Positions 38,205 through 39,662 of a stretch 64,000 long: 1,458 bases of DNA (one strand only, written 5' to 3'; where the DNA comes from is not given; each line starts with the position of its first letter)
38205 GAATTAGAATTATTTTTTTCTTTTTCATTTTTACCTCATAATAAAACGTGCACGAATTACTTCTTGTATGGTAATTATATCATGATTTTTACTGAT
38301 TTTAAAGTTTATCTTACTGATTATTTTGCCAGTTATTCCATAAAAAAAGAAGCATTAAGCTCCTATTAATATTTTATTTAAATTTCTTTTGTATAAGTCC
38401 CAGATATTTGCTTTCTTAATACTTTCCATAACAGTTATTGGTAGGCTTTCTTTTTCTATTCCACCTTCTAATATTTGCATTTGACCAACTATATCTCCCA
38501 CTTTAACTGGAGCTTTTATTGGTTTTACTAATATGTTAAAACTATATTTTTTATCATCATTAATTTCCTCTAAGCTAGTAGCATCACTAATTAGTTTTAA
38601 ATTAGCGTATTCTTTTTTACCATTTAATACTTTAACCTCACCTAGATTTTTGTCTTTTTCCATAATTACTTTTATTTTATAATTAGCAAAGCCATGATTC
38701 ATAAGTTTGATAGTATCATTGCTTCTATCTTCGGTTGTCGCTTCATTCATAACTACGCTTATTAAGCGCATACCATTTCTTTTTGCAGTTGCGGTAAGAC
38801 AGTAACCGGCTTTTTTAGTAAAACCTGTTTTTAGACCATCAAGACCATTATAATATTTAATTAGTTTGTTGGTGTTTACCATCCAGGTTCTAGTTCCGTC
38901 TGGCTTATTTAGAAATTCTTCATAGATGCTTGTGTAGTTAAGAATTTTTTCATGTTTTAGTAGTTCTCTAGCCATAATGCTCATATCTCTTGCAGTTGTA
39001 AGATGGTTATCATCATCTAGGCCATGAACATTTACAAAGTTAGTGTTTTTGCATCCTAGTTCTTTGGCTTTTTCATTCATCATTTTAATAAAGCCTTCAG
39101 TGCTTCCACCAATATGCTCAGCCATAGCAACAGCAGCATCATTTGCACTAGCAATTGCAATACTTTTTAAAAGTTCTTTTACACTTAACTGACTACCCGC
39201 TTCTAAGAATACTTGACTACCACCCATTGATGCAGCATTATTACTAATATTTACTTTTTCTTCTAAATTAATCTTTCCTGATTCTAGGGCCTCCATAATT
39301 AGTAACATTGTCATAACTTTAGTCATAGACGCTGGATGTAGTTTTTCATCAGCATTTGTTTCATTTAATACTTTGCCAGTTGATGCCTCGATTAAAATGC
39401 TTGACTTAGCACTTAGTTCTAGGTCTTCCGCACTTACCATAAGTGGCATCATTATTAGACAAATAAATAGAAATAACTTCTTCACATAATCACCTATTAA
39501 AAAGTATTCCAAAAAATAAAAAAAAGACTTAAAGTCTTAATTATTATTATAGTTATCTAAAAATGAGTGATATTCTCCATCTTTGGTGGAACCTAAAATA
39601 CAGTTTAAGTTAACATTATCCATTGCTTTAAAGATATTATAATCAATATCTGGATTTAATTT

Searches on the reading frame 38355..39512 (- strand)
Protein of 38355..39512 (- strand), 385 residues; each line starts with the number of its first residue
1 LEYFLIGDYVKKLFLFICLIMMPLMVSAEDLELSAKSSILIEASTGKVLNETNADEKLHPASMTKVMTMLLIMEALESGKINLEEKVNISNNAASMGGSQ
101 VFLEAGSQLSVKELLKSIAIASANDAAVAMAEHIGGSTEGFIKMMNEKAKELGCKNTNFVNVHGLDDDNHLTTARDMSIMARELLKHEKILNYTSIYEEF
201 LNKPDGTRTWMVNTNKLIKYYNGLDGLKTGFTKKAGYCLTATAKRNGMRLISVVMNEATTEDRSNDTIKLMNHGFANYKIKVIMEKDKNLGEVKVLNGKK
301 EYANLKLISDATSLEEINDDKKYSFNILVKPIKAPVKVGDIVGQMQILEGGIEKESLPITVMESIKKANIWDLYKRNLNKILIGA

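Call 46: search_protein_families(library=pfam, proteins=[window:38355-39512:-], max_evalue=0.00001)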
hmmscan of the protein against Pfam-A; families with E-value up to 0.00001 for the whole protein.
window:38355-39512:- (385 aa): 3 families
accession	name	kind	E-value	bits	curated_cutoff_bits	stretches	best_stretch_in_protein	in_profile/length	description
PF00768.25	Peptidase_S11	-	1.1e-84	284.1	27.6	1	27-258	4-238/239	D-alanyl-D-alanine carboxypeptidase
PF13354.11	Beta-lactamase2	-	4.3e-16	59.4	22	1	45-192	9-153/214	Beta-lactamase enzyme family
PF07943.18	PBP5_C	-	1e-06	29.2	21.2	1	281-367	4-91/91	Penicillin-binding protein 5, C-terminal domain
